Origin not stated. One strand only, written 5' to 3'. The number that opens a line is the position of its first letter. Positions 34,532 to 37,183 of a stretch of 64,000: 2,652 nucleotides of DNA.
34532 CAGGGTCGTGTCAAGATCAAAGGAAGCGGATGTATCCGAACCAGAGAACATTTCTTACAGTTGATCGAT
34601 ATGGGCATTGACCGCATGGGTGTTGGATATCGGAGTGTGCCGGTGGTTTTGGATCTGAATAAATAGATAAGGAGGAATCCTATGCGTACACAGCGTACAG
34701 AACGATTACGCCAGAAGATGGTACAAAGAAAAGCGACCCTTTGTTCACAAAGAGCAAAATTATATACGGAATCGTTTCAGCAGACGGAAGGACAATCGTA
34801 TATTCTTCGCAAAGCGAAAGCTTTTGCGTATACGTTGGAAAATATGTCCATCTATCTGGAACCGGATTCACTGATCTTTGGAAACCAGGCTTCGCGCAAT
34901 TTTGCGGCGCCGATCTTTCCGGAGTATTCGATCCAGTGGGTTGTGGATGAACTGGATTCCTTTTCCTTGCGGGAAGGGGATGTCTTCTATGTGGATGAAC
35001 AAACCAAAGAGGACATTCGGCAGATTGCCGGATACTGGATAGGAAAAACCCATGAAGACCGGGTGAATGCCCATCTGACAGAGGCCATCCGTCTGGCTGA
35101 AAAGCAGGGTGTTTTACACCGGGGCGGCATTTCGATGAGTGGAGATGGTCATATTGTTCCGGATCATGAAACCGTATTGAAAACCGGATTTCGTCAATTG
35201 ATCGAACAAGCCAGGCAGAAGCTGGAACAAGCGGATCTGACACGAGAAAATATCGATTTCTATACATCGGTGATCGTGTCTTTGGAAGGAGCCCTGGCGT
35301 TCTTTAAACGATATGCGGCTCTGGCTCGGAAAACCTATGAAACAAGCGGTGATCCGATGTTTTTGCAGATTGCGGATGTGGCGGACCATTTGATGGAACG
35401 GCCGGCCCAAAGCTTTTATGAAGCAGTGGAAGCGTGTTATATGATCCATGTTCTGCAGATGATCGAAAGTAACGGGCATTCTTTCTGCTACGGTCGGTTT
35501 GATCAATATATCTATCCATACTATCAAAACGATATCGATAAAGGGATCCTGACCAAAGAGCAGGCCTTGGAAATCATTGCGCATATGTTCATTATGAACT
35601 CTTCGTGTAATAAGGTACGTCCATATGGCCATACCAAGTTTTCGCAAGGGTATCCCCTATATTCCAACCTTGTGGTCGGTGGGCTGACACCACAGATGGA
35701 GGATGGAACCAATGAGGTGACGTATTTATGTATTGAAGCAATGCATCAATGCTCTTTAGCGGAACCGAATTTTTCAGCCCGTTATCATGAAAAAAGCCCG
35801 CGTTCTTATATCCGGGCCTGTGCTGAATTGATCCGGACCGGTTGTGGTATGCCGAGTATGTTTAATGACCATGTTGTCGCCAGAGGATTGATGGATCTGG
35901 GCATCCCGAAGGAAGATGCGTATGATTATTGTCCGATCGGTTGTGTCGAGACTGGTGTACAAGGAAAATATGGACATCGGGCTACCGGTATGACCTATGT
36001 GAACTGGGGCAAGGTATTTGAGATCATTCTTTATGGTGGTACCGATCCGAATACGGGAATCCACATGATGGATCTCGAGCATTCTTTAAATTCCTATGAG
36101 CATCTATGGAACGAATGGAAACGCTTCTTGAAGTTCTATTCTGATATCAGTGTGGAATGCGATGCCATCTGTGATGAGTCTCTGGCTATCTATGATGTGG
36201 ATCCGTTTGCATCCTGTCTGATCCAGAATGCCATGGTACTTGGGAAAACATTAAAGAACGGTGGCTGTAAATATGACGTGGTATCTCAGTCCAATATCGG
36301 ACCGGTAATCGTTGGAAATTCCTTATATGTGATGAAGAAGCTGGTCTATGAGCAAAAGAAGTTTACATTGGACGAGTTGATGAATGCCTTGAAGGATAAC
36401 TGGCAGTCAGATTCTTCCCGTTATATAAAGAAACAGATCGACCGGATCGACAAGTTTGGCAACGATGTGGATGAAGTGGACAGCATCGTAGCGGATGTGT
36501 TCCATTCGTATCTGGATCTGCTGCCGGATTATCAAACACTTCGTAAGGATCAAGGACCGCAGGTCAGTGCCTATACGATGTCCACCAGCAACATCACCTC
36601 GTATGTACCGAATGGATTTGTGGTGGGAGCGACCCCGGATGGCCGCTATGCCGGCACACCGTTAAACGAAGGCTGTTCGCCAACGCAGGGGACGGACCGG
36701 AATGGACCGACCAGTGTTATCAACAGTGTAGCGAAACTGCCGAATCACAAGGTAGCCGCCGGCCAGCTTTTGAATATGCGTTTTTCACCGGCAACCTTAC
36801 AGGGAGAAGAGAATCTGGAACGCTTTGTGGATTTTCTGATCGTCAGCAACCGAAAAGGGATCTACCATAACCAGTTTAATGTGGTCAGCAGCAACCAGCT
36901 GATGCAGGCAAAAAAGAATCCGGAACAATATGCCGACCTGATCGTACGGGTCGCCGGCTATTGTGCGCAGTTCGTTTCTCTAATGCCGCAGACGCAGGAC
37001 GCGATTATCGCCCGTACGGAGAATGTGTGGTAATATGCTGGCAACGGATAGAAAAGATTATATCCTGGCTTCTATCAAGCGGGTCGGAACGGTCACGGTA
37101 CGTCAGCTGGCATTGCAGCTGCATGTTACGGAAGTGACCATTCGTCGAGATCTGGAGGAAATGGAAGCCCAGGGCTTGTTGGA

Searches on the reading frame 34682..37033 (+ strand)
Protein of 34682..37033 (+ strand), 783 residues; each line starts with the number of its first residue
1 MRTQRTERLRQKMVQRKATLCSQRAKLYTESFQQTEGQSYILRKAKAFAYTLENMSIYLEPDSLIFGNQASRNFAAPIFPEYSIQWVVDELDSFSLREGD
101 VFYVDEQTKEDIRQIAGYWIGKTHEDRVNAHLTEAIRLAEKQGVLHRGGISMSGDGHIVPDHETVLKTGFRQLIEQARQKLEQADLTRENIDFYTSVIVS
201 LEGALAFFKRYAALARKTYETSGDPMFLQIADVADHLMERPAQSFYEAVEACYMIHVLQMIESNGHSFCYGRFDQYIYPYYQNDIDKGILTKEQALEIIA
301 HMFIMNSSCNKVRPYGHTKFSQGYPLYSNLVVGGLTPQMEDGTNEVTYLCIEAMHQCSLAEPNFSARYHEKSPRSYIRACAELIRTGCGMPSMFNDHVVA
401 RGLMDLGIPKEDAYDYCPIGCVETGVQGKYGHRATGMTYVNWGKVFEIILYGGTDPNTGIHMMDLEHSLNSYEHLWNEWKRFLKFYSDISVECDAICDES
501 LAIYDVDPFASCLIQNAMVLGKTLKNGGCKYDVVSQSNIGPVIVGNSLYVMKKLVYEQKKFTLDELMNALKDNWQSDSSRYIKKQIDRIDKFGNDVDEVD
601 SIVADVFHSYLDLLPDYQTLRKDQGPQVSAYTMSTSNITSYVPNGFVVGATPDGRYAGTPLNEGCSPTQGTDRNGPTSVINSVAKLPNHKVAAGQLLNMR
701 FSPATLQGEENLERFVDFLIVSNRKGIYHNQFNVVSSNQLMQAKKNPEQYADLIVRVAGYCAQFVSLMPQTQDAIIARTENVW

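Call 76: list_cluster_members(proteins=[window:34682-37033:+, window:40686-41993:+, window:53931-55529:+, window:25116-25892:-, window:25893-26681:-])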
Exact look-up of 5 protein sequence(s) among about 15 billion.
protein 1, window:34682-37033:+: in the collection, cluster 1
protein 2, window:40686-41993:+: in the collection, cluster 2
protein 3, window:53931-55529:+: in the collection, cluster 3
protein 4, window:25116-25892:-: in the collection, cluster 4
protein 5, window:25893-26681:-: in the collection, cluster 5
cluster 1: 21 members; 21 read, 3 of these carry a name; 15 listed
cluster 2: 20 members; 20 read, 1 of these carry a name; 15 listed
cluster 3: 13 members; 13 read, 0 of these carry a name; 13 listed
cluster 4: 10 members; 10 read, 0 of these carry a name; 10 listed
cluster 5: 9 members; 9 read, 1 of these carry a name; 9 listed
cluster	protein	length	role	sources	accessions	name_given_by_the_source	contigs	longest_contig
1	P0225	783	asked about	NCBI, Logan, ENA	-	-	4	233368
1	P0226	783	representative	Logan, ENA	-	-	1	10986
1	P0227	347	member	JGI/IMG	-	formate C-acetyltransferase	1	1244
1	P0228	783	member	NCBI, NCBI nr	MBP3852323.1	MAG: formate C-acetyltransferase/glycerol dehydratase family glycyl radical enzyme ... | formate C-acetyltransferase/glycerol dehydratase family glycyl radical enzyme ...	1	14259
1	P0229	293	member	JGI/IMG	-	formate C-acetyltransferase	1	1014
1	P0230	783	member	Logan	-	-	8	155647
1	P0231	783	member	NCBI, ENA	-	-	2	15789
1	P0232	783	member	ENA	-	-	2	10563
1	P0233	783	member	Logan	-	-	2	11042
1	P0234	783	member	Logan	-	-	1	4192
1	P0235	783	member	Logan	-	-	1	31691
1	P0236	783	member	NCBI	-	-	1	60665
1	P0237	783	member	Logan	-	-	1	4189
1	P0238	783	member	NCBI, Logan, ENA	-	-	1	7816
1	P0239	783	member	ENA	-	-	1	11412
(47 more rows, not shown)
